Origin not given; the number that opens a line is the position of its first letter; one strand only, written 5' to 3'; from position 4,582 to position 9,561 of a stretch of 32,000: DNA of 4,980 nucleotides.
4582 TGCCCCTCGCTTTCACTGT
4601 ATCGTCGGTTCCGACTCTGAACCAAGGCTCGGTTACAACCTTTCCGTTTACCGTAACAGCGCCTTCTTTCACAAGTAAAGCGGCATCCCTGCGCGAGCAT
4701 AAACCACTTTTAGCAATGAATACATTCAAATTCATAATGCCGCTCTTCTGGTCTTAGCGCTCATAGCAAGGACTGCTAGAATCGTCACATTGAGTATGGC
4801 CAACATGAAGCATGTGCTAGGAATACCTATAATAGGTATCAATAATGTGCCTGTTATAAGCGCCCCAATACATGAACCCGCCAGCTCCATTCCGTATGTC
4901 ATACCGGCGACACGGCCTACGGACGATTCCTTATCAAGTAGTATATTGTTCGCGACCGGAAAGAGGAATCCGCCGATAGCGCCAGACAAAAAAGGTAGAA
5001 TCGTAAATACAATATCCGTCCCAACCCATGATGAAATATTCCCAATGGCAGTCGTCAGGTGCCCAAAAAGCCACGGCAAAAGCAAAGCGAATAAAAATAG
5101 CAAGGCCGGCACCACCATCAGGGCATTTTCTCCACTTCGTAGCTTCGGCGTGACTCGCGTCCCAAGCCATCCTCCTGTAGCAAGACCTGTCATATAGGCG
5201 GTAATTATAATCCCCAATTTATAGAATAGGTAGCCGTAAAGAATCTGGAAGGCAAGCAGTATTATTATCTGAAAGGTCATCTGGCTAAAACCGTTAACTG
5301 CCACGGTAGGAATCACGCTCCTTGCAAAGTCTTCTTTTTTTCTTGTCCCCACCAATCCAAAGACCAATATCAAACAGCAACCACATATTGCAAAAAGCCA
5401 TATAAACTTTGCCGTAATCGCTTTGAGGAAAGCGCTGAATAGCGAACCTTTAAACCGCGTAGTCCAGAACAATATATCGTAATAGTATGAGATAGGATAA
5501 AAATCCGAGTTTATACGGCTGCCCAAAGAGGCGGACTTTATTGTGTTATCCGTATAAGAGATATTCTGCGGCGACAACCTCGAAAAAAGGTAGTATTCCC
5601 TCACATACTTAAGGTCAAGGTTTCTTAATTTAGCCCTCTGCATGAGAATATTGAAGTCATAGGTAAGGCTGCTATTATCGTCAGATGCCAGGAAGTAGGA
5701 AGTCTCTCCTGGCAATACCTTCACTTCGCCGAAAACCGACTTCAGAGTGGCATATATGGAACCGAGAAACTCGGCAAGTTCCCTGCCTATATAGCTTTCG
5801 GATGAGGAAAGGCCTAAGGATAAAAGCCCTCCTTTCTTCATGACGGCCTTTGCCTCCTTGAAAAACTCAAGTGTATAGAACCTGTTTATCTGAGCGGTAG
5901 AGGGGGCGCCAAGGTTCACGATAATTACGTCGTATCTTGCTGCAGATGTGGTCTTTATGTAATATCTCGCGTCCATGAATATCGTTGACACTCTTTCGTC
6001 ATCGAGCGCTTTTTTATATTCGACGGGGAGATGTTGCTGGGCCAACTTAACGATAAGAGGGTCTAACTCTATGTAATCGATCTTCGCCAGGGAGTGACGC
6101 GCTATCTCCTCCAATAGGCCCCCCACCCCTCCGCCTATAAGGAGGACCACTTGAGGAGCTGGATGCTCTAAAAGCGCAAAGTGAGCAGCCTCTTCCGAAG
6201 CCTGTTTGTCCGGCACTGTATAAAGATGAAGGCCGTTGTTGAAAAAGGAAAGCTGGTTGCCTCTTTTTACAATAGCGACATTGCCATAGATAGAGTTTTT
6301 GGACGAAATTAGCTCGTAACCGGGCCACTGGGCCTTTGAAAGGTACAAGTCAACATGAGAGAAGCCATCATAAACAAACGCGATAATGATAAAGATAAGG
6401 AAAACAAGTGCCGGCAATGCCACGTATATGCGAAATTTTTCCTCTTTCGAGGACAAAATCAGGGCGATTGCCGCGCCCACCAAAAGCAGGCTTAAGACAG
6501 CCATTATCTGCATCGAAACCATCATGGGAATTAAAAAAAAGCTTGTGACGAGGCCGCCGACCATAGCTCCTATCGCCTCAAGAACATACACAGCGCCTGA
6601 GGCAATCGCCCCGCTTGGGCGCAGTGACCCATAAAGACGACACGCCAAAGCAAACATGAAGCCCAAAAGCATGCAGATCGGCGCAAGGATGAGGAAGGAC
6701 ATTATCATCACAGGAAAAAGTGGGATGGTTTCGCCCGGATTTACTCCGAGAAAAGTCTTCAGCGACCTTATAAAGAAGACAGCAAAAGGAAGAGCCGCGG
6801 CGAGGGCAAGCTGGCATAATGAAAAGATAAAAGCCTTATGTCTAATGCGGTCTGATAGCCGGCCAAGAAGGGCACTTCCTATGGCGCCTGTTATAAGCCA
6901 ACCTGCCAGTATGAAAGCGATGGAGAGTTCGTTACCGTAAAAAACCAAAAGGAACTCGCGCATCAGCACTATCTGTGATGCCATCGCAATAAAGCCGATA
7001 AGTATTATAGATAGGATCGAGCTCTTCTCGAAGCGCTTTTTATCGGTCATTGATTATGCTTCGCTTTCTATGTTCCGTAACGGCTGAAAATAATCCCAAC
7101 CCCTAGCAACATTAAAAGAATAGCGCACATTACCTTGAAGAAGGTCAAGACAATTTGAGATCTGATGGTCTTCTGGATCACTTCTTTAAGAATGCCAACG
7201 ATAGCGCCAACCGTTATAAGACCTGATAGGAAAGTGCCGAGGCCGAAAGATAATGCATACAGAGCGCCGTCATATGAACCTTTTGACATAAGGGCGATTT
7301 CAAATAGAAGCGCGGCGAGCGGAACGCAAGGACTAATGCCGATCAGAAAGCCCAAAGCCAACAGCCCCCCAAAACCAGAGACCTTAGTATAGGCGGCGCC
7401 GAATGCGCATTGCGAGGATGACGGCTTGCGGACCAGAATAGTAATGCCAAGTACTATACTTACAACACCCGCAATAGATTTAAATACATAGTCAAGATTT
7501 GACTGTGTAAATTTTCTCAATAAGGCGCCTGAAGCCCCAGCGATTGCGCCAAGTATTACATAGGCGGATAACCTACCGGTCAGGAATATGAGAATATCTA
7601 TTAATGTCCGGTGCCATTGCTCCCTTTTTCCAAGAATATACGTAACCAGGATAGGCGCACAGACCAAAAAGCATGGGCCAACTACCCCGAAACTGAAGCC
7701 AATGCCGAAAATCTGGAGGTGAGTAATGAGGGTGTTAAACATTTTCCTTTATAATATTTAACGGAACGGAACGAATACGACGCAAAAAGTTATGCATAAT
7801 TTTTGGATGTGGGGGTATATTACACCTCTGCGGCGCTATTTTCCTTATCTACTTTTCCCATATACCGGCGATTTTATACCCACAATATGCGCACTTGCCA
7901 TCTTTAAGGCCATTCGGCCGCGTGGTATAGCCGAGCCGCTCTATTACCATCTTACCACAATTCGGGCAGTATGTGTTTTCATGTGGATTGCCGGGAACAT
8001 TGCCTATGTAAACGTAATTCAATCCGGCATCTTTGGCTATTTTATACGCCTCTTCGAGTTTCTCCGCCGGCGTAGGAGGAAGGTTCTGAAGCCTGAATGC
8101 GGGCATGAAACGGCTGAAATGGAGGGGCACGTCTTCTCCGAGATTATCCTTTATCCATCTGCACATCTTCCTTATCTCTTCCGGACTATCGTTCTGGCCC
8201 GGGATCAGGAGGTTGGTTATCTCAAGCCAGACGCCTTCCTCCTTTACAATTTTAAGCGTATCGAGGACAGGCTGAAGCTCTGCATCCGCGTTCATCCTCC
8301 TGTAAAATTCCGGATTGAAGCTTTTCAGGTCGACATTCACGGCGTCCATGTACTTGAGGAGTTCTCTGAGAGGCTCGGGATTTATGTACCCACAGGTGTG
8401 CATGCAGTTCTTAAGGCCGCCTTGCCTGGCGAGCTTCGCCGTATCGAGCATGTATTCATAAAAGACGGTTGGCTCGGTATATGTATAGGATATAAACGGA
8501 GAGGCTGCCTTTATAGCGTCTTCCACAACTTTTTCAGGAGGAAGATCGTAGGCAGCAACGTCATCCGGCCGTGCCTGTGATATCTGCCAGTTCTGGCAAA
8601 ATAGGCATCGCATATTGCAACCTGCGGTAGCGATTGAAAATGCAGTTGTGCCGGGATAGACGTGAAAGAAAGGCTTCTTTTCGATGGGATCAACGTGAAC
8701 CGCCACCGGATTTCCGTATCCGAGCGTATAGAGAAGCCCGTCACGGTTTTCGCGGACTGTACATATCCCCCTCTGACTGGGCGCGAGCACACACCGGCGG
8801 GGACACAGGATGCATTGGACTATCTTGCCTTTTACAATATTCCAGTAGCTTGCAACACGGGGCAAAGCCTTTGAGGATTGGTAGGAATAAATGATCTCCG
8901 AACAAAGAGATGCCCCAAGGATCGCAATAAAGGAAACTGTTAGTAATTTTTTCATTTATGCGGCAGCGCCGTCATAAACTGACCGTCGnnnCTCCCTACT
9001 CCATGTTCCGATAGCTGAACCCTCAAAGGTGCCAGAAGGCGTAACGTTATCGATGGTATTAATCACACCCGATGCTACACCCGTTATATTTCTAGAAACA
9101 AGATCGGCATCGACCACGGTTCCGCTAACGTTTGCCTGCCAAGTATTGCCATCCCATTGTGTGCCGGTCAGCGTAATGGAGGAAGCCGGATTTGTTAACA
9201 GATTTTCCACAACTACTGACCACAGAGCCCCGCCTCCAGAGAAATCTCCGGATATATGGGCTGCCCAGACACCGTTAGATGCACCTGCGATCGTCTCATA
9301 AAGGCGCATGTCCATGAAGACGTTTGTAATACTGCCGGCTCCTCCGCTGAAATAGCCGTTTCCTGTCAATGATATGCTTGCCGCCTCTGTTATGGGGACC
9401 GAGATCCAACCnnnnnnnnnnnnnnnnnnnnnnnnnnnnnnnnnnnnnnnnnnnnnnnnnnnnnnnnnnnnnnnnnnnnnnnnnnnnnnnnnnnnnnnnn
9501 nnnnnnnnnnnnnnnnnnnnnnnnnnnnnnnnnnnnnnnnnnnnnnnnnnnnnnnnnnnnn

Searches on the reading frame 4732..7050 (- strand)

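Call 25: search_protein_families(library=pfam, proteins=[window:4732-7050:-], max_evalue=0.0001)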
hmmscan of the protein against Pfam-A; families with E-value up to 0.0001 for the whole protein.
window:4732-7050:- (772 aa): 1 family
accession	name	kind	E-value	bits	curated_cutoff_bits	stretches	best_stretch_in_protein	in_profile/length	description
PF01564.23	Spermine_synth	-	8.4e-24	84.6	22.9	1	285-412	5-130/186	Spermine/spermidine synthase domain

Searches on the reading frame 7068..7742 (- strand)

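Call 25: search_protein_families(library=pfam, proteins=[window:7068-7742:-], max_evalue=0.0001)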
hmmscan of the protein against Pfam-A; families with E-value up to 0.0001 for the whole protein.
window:7068-7742:- (224 aa): 1 family
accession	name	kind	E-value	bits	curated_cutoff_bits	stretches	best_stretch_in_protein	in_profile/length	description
PF13386.12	DsbD_2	-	2e-21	77.3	24.9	1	14-195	5-187/199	Cytochrome C biogenesis protein transmembrane region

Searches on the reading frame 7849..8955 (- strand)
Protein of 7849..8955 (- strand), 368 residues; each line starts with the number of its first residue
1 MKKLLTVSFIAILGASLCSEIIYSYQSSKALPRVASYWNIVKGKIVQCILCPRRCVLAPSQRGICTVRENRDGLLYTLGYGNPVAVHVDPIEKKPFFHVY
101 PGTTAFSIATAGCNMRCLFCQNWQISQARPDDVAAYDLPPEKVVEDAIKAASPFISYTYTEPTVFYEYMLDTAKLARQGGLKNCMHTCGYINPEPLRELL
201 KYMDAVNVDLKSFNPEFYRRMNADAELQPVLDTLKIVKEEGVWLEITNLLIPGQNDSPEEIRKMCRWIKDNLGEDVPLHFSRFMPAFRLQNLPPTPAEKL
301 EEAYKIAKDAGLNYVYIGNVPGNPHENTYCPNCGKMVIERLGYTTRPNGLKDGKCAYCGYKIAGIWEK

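Call 25: search_protein_families(library=pfam, proteins=[window:7849-8955:-], max_evalue=0.0001)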
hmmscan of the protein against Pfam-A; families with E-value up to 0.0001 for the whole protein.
window:7849-8955:- (368 aa): 1 family
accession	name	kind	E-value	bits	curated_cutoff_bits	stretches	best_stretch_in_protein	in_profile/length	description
PF04055.27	Radical_SAM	-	7.8e-29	101.4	29.5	1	109-264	3-165/166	Radical SAM superfamily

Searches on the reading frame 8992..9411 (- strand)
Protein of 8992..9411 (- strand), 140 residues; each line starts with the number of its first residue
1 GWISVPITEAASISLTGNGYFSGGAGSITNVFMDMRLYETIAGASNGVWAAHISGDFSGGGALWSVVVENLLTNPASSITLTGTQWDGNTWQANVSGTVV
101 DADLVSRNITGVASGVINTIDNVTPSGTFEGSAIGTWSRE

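Call 102: search_protein_families(library=pfam, alignment_id=A6, max_evalue=10)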
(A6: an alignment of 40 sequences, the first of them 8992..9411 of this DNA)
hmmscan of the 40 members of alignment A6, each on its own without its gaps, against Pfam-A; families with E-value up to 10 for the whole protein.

A. member 1, window:8992-9411:- (140 aa): 1 family
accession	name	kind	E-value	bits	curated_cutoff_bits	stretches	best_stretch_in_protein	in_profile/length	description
PF04265.19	TPK_B1_binding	-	0.14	12.3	22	1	72-98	19-45/67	Thiamin pyrophosphokinase, vitamin B1 binding domain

B. families by the number of members that match (of 40 scanned): 8 families
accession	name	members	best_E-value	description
PF10708.14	DUF2510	1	0.012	Protein of unknown function (DUF2510)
PF07210.18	DUF1416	1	0.028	Protein of unknown function (DUF1416)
PF17385.8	LBP_M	1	0.064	Lacto-N-biose phosphorylase central domain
PF10563.14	CA_like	1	0.084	Delta carbonic anhydrase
PF19406.5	PKD_5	1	0.098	PKD-like domain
PF04265.19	TPK_B1_binding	1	0.14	Thiamin pyrophosphokinase, vitamin B1 binding domain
PF08953.17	DUF1899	1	0.22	Domain of unknown function (DUF1899)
PF22812.1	CR_prot_dom_plant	1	2.6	Plant cysteine-rich protein domain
